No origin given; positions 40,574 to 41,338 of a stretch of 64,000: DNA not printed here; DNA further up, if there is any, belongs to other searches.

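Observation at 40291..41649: Three translationally coupled, paralogous small secreted Cys-containing proteins next to a tRNA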

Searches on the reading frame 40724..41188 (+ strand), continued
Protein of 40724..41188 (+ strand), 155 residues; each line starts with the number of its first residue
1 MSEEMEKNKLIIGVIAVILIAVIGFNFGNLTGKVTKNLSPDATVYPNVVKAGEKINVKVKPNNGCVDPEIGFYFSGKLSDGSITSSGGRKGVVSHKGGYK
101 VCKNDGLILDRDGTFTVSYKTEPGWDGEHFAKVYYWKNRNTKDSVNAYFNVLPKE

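Call 55: find_encoding_contigs(protein=P0113, flank=8000, max_places=1)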
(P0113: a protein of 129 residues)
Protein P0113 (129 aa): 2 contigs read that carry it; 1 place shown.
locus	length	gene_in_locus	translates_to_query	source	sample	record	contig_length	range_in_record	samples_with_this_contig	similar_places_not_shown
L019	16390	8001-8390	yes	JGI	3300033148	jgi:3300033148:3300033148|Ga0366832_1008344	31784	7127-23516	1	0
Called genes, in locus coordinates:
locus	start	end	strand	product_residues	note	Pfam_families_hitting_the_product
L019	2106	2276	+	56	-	PF03911:Sec61_beta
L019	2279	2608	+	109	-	PF01849:NAC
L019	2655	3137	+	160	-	-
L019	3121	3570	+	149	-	-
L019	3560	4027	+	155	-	-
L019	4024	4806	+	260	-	PF01656:CbiA, PF10609:ParA, PF13614:AAA_31, PF13500:AAA_26 (weak), PF10609:ParA (weak), PF00142:Fer4_NifH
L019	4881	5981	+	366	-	-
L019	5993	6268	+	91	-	-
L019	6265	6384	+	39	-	-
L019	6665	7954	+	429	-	PF00152:tRNA-synt_2 (faint), PF01409:tRNA-synt_2d, PF13393:tRNA-synt_His, PF00587:tRNA-synt_2b (weak), PF03129:HGTP_anticodon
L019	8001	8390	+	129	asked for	-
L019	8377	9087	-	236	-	PF02616:SMC_ScpA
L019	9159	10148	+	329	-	PF01594:AI-2E_transport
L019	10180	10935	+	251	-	PF02673:BacA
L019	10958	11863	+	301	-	PF01171:ATP_bind_3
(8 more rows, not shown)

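Call 56: find_encoding_contigs(protein=P0218, flank=8000, max_places=1)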
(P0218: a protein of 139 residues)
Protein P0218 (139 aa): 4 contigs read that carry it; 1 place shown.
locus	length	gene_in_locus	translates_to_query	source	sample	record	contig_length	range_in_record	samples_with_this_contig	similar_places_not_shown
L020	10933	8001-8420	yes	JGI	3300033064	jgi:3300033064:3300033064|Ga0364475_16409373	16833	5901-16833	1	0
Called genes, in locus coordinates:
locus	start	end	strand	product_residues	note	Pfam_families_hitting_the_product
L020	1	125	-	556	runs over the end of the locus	PF00749:tRNA-synt_1c, PF03950:tRNA-synt_1c_C, PF20974:tRNA-synt_1c_C2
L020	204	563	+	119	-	-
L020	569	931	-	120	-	PF03692:CxxCxxCC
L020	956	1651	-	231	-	-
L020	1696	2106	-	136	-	-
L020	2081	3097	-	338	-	PF04055:Radical_SAM (faint), PF00633:HHH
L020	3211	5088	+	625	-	PF00270:DEAD (weak), PF04851:ResIII, PF06733:DEAD_2, PF13307:Helicase_C_2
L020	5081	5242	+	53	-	-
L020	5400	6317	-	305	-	PF02156:Glyco_hydro_26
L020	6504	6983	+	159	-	-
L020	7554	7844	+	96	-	-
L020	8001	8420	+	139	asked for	-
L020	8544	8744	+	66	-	PF00313:CSD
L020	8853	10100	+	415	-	-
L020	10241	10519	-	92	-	-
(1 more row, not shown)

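Call 74: search_protein_families(library=padloc, proteins=[window:40736-41188:+], max_evalue=0.01)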
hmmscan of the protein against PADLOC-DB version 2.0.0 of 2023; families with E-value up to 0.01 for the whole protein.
window:40736-41188:+ (151 aa): 0 families

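Call 82: find_related_loci(query=A3, collection=viral_contigs, flank=5000)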
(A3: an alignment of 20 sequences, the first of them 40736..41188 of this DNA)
Query A3 (151 aa) in viral_contigs; peptide patterns used: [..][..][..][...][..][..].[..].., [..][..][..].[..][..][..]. (x = any residue, [..] = any of these).
61 stretches matched a pattern, but none encodes a relative of the query by tblastn (E <= 1e-3).
